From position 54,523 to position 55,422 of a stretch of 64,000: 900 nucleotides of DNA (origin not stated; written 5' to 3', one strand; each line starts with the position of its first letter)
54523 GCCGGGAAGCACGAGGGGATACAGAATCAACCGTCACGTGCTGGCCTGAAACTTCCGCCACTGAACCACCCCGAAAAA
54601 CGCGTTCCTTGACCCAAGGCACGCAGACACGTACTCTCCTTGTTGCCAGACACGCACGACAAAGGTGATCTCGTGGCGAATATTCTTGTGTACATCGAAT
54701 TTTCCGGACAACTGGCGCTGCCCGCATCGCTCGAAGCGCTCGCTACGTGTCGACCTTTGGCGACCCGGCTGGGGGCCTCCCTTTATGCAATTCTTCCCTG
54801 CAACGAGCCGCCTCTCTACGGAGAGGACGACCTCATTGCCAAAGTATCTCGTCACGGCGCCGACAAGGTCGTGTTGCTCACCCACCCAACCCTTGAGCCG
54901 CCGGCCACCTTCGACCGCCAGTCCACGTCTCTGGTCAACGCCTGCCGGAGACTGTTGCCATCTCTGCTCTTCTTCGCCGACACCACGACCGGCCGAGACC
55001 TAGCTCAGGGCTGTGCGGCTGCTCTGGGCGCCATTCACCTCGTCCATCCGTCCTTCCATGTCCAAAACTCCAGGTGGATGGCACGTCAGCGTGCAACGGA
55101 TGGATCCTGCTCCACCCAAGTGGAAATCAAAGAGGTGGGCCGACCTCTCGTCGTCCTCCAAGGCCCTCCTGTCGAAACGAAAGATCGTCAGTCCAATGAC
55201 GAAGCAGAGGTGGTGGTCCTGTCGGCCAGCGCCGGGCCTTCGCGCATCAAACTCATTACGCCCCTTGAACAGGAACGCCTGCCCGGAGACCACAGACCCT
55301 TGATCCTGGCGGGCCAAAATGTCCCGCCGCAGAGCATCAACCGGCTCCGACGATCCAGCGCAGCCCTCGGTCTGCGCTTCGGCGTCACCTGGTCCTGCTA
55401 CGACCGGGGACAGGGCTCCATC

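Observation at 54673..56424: Single-chain EtfA-EtfB fusion with eroded FAD and AMP sites (pseudo-ETF)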

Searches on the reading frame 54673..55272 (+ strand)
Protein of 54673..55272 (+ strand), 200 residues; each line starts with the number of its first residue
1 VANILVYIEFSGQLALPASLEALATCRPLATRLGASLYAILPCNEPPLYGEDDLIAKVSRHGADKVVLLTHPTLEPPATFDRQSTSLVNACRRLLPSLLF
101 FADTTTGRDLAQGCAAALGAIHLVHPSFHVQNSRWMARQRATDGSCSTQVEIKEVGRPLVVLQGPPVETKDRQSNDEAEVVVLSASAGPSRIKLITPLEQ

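Call 15: search_protein_families(library=pfam, proteins=[window:54673-55272:+], max_evalue=10)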
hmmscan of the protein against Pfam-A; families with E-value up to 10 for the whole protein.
seq(200 aa): 1 family
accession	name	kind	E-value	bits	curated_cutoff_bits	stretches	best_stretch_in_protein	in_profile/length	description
PF01012.27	ETF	-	5.3e-12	46.3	26.7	1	5-185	2-178/181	Electron transfer flavoprotein domain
